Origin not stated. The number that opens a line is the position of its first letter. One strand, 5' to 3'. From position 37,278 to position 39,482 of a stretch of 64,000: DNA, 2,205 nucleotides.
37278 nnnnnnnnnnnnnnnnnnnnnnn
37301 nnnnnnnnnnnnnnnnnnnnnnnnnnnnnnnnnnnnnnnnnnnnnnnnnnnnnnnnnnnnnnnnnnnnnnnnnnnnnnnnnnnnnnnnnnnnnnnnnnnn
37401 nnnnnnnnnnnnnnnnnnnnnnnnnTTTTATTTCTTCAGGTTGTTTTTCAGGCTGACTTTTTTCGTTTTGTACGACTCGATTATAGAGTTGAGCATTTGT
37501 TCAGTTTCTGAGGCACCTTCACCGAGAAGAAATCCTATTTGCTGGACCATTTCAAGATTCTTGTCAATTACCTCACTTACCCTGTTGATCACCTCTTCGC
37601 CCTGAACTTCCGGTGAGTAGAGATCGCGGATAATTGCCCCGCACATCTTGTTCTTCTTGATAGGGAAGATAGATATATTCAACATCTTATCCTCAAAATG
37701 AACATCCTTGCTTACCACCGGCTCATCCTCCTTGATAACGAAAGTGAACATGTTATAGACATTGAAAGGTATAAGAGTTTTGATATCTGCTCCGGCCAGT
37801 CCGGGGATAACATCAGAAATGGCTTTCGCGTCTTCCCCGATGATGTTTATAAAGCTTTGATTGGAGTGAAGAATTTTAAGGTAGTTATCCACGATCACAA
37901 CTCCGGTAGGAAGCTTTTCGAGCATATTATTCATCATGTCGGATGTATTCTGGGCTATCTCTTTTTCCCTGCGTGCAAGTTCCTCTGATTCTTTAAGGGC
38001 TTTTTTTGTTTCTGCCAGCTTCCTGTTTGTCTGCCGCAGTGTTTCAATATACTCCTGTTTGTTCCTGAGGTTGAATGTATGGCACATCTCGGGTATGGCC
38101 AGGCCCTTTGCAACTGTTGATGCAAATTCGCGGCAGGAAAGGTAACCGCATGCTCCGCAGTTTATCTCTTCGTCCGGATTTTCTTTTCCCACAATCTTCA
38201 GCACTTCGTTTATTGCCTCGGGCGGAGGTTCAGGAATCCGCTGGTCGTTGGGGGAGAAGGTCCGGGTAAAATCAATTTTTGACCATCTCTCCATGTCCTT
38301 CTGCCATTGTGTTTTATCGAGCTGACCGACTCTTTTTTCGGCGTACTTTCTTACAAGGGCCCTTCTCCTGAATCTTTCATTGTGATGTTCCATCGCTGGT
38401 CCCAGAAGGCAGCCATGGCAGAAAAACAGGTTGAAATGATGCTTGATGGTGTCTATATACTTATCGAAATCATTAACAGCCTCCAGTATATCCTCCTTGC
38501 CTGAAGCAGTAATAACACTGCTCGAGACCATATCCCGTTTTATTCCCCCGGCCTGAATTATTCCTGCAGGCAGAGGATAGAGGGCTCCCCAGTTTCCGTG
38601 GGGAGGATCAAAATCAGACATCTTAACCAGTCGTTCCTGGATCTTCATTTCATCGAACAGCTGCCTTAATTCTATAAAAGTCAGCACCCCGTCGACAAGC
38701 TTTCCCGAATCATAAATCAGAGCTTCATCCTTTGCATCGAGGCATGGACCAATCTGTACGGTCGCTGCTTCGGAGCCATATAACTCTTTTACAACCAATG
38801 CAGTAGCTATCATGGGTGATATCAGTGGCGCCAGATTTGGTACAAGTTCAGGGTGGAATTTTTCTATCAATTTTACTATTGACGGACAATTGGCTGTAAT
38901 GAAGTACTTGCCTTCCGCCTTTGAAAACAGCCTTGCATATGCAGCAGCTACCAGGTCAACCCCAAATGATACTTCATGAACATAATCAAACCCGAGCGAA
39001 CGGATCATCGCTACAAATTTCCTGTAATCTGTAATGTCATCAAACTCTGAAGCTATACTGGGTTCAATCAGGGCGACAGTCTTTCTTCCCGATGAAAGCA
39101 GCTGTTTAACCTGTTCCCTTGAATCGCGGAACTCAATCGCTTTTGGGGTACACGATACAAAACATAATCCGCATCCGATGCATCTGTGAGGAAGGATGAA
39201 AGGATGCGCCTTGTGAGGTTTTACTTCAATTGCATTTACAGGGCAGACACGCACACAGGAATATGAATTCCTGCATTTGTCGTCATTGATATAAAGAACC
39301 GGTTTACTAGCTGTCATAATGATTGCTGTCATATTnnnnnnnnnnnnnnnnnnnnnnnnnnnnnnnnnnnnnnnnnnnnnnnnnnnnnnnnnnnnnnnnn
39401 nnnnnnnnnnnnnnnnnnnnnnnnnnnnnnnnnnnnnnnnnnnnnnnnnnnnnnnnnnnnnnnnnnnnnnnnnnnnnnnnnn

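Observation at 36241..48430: A trimeric NuoE/NuoF/HydA hydrogenase operon bracketed by two different sensory hydrogenase paralogues, receiver proteins and Rex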

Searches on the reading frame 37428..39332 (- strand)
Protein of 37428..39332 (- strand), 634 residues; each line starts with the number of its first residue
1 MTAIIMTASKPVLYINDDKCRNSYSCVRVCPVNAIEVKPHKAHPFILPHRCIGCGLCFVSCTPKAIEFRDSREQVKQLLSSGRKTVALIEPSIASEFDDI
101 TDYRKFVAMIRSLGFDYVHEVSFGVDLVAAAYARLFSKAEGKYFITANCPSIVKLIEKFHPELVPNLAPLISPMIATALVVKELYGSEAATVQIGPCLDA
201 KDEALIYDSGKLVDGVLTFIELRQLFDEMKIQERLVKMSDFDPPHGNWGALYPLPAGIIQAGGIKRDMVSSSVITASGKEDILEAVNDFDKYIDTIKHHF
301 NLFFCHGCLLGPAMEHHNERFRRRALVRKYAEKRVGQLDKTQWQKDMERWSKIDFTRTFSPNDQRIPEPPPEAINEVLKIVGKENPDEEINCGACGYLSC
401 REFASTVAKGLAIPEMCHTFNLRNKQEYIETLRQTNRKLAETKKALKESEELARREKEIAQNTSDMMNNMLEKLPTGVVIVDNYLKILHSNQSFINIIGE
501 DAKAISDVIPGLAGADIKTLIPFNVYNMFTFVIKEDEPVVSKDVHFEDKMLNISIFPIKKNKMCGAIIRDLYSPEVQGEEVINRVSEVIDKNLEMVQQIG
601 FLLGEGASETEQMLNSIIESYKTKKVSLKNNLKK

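Call 4: search_protein_families(library=pfam, proteins=[window:37428-39332:-], max_evalue=0.01)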
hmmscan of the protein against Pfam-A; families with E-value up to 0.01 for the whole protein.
window:37428-39332:- (634 aa): 11 families
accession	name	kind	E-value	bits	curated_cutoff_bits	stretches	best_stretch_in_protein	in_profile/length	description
PF02906.19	Fe_hyd_lg_C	-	1.3e-36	127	22.1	1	84-312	2-245/245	Iron only hydrogenase large subunit, C-terminal domain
PF12838.12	Fer4_7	-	1.1e-08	35.9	27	2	50-74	1-25/52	4Fe-4S dicluster domain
PF04060.18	FeS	-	3.1e-08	33.6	23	1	390-417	4-31/33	Putative Fe-S cluster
PF14697.11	Fer4_21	-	3.5e-08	33.9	35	1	15-66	3-57/59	4Fe-4S dicluster domain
PF13237.11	Fer4_10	-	7e-08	32.7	25.5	1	14-61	3-52/53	4Fe-4S dicluster domain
PF12837.12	Fer4_6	-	4e-06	27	25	2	14-35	3-24/24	4Fe-4S binding domain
PF25160.1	LdpA_Fe-S-bd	-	5.5e-06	26.5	27.6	1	25-69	8-46/49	LdpA Fe-S cluster-binding domain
PF12797.12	Fer4_2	-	4.3e-05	23.7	24.5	0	43-61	2-20/22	4Fe-4S binding domain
PF00037.32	Fer4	-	6e-05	23.1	21.1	2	14-36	2-24/24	4Fe-4S binding domain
PF13187.11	Fer4_9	-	0.00095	19.6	27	1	20-66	2-52/52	4Fe-4S dicluster domain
PF13183.11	Fer4_8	-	0.0026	18.7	27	0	49-63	3-16/68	4Fe-4S dicluster domain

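Call 22: search_solved_structures(query=window:37428-39332:-, max_evalue=0.001, show_alignments=2)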
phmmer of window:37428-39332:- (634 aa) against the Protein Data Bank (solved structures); distinct sequences matched with E-value up to 0.001: 75 (the best 60 are shown).
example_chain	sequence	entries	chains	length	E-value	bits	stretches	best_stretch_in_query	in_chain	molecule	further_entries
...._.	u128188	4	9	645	5e-21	78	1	46-264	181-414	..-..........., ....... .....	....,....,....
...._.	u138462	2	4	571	1.6e-19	73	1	13-261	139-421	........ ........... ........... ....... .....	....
7qv7_D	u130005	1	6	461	2.6e-18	69.1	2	88-250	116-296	Hydrogen dependent carbon dioxide reductase subunit HydA2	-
9rjo_A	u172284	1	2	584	8.2e-17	64.1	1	50-262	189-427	Iron hydrogenase 1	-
9rjq_A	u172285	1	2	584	9.2e-17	63.9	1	50-262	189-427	Iron hydrogenase 1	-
7qhf_A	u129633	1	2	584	1.7e-16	63.1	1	50-262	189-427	Iron hydrogenase 1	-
6glz_A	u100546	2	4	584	1.7e-16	63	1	50-262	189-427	Iron hydrogenase 1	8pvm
5la3_A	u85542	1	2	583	2.3e-16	62.6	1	50-262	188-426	Iron hydrogenase 1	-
6gm4_A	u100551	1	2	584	2.3e-16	62.6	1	50-262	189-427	Iron hydrogenase 1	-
6gly_A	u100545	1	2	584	4.2e-16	61.7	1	50-262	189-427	Iron hydrogenase 1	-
6gm8_A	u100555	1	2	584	4.4e-16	61.7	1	50-262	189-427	Iron hydrogenase 1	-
6gm0_A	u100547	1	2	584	4.8e-16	61.6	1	50-262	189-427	Iron hydrogenase 1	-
6gm1_A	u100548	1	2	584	5.2e-16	61.5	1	50-262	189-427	Iron hydrogenase 1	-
9rj9_A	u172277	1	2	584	5.3e-16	61.4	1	50-262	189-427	Iron hydrogenase 1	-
1c4a_A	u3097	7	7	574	5.7e-16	61.3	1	50-262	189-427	PROTEIN (FE-ONLY HYDROGENASE) | PROTEIN (PERIPLASMIC HYDROGENASE 1) | Iron hydrogenase 1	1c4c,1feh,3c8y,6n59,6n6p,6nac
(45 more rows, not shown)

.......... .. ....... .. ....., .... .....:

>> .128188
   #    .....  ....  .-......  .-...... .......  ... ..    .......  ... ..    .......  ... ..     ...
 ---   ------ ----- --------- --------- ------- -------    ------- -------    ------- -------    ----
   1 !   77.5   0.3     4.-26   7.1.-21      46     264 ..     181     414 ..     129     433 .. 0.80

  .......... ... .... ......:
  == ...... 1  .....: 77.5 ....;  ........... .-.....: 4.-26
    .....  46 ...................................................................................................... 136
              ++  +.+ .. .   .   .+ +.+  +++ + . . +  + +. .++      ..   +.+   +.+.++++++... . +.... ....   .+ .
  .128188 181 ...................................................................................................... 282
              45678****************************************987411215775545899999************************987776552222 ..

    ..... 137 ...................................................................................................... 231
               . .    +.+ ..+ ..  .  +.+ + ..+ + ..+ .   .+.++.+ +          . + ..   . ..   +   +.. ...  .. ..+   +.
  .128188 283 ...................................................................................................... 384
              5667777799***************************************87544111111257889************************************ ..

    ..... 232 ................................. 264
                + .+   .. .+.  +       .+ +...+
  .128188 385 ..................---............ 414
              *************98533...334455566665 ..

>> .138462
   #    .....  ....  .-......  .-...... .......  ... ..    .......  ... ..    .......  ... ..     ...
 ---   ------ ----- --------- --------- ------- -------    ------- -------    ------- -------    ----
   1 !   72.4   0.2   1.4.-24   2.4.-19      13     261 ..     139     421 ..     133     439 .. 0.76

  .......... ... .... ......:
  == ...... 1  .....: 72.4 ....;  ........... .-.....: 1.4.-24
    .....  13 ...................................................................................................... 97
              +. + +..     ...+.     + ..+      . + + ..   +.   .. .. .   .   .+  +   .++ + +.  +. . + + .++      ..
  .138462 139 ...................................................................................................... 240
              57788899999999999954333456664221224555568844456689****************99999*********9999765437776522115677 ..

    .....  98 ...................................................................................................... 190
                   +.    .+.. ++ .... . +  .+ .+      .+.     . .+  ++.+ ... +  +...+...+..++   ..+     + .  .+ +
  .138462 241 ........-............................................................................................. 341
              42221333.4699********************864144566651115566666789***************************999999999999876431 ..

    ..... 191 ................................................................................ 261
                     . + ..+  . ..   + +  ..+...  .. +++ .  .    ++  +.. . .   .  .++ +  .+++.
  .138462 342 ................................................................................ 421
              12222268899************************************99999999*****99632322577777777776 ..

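Call 46: search_protein_families(library=ncbifam, proteins=[window:37428-39332:-], max_evalue=0.00001)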
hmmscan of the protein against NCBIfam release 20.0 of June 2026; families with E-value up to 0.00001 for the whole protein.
window:37428-39332:- (634 aa): 28 families (the best 25 are shown)
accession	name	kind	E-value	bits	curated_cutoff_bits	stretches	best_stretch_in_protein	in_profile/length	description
TIGR04105.1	FeFe_hydrog_B1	subfamily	1.1e-43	149.6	450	1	25-314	165-458/462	monomeric [FeFe] hydrogenase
TIGR02512.1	FeFe_hydrog_A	subfamily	1.1e-25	90.3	405.95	1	15-247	4-271/375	[FeFe] hydrogenase, group A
NF040763.1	FeFe_hydrog_A6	exception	4.2e-21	74.9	765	1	9-247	136-409/571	NADH-dependent [FeFe] hydrogenase, group A6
NF040762.1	Hydr_FeFe_Clost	exception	1.8e-16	59.9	900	1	50-248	188-409/572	ferredoxin hydrogenase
TIGR01944.1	rnfB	subfamily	2.1e-14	53.5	68.7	1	9-77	104-171/190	RnfABCDGE type electron transport complex subunit B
NF003475.0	PRK05113.1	equivalog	7.7e-12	45.5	203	1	9-77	104-171/190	electron transport complex subunit RsxB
NF006446.0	PRK08764.1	equivalog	2.4e-09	37.2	220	0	12-69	80-136/139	Rnf electron transport complex subunit RnfB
NF041836.1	rnfB_Methano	equivalog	4.9e-09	36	445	0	20-76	143-198/265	Rnf electron transport complex subunit RnfB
NF005505.0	PRK07118.1-4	equivalog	7e-09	35.5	378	0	20-84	143-206/265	Fe-S cluster domain-containing protein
NF038196.1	ferrodoxin_EFR1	subfamily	8.7e-09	35.8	75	1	14-75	181-238/242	EFR1 family ferrodoxin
NF005415.0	PRK06991.1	equivalog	8.9e-09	35.4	281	1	9-67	76-133/284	electron transport complex subunit RsxB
NF005503.0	PRK07118.1-2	equivalog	2.1e-08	33.8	252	0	25-81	145-199/292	RnfABCDGE type electron transport complex subunit B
NF040770.1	hetero_SS_HdrA2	exception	6.6e-08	31.1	1100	1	14-74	573-631/777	CoB-CoM heterodisulfide reductase HdrA2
NF043039.1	HgcAB_like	equivalog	7.9e-08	32.3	285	1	13-66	295-349/350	HgcAB-like fusion protein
NF040864.1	HgcB_ferredoxin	equivalog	1.4e-07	31.3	99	1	13-69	9-64/93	mercury methylation ferredoxin HgcB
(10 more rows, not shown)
